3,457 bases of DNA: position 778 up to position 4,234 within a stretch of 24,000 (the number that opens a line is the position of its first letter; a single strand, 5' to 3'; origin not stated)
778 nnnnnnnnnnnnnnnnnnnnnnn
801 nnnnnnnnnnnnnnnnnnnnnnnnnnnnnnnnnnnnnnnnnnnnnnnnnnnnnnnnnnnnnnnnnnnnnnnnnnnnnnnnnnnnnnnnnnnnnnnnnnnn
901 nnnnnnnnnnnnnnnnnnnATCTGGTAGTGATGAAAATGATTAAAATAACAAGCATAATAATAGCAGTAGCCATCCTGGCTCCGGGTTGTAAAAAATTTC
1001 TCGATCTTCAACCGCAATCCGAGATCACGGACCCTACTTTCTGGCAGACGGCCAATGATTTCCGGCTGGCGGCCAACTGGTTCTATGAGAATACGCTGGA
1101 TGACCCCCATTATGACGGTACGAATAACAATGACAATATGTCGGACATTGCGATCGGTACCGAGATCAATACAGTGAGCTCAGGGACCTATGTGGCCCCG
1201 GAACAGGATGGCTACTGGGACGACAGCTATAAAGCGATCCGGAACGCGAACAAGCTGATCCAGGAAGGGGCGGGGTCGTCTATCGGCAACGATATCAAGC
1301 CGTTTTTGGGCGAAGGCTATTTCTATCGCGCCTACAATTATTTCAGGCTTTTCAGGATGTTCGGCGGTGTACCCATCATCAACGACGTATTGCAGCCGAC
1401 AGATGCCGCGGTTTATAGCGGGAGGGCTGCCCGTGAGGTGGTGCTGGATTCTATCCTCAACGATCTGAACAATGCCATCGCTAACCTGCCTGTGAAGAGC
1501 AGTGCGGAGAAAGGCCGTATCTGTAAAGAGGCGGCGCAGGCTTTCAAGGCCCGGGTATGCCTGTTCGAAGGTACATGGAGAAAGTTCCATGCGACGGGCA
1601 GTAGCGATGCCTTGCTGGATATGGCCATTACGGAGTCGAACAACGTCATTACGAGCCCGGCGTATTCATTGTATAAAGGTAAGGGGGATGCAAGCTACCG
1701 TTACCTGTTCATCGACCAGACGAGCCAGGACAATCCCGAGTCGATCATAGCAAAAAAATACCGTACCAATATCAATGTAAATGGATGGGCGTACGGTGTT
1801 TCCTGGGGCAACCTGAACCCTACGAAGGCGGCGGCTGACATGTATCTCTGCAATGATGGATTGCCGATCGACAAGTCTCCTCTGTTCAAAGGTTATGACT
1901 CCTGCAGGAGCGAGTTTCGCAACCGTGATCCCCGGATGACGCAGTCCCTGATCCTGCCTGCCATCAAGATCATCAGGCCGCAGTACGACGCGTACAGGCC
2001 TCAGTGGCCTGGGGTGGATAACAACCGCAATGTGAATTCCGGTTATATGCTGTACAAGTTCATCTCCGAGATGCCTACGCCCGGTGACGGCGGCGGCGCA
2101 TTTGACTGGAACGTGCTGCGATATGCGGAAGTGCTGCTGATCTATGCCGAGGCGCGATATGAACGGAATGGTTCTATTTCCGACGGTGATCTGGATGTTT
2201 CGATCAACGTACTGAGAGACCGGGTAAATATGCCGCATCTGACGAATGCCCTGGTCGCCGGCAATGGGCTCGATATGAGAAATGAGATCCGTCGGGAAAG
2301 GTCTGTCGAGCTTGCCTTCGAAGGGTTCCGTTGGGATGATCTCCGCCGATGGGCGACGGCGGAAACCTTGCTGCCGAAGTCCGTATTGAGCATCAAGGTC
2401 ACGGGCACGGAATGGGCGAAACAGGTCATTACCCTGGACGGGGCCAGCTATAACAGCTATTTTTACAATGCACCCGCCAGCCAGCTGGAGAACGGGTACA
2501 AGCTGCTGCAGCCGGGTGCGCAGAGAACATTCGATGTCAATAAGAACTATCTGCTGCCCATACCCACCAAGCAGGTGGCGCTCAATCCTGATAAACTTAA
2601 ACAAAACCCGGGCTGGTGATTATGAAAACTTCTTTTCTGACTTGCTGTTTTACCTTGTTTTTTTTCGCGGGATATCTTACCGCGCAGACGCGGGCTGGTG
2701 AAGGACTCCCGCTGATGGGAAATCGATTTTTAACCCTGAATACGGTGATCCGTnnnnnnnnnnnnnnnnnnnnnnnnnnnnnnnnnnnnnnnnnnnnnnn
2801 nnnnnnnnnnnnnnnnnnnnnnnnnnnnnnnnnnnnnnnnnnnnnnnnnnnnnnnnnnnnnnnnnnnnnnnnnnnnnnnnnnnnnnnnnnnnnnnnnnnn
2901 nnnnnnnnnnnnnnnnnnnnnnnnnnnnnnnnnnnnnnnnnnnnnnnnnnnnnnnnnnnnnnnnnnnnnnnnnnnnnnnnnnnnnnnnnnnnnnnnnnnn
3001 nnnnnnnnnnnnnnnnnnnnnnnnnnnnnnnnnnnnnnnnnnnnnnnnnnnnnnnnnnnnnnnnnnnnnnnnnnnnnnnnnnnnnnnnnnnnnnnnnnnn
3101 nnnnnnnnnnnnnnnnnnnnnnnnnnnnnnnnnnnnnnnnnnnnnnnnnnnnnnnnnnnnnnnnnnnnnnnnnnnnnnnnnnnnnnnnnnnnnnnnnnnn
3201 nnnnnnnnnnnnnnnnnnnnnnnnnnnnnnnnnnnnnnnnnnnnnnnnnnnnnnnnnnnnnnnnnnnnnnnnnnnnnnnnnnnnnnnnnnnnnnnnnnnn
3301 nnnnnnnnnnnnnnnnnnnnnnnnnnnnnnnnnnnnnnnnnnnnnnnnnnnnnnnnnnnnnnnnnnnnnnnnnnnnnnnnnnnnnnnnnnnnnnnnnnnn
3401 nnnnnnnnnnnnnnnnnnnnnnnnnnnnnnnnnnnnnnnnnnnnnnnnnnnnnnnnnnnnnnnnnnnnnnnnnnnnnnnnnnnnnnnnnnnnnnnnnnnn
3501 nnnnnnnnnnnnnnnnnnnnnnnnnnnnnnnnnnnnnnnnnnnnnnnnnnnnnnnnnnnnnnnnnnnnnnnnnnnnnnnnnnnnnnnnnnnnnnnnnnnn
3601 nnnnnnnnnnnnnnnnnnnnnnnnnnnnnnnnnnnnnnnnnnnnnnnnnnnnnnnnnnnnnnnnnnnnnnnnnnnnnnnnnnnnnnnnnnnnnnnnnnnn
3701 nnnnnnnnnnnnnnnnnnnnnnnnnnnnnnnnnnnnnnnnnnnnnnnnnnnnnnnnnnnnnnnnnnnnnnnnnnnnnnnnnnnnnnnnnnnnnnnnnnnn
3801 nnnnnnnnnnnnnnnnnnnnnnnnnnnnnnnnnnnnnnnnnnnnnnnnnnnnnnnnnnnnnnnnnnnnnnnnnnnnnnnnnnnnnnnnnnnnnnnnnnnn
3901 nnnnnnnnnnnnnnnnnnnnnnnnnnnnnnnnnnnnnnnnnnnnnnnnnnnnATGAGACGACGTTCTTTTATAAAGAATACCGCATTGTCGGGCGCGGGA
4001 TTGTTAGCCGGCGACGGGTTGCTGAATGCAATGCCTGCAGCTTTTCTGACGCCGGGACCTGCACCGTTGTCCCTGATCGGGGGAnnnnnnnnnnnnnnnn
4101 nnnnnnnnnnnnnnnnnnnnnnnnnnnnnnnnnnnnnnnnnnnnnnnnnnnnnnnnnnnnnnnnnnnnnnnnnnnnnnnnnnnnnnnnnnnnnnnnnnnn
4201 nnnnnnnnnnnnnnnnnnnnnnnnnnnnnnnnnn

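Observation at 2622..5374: Tandem, translationally coupled paralogs of an unassigned exported protein family inside a SusC/SusD-GH2 operon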

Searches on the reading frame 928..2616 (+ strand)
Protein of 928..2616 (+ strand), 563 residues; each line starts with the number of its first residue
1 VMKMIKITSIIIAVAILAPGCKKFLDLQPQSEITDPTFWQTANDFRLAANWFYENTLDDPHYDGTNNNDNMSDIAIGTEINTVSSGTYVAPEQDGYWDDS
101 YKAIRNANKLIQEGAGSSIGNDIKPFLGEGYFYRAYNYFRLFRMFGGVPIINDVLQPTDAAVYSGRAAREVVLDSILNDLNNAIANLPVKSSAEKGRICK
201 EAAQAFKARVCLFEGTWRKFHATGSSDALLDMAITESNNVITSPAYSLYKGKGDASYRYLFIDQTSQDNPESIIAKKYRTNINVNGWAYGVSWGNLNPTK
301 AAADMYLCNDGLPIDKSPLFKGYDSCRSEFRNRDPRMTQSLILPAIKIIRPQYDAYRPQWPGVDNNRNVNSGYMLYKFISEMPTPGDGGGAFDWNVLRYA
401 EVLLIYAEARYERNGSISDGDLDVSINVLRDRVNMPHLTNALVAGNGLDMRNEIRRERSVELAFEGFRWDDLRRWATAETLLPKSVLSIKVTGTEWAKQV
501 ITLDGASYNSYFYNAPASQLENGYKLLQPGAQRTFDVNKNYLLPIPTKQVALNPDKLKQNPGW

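Call 7: search_protein_families(library=pfam, proteins=[window:928-2616:+], max_evalue=0.1)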
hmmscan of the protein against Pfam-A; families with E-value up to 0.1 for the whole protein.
window:928-2616:+ (563 aa): 2 families
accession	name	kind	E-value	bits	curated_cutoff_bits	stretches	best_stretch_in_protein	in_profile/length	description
PF07980.17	SusD_RagB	-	1e-49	170.2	23.1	1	280-563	23-297/297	SusD family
PF14322.12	SusD-like_3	-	1.9e-26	94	27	1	23-212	1-191/191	Starch-binding associating with outer membrane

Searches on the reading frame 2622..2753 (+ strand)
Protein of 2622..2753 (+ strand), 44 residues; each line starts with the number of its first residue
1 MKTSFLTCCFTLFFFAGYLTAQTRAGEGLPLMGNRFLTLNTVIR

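Call 101: search_protein_families(library=ncbifam, proteins=[window:2622-2753:+], max_evalue=10)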
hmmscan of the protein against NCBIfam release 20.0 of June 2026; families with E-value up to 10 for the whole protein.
seq(44 aa): 0 families

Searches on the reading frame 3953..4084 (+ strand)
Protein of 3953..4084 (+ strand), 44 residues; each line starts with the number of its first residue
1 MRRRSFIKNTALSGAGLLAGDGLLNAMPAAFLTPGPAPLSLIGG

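Call 101: search_protein_families(library=ncbifam, proteins=[window:3953-4084:+], max_evalue=10)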
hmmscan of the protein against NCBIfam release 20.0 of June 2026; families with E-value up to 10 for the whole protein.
seq(44 aa): 1 family
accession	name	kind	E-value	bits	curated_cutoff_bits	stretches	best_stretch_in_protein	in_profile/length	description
TIGR01409.1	TAT_signal_seq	domain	0.0043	17.4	16.7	1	3-20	3-20/29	twin-arginine translocation signal domain-containing protein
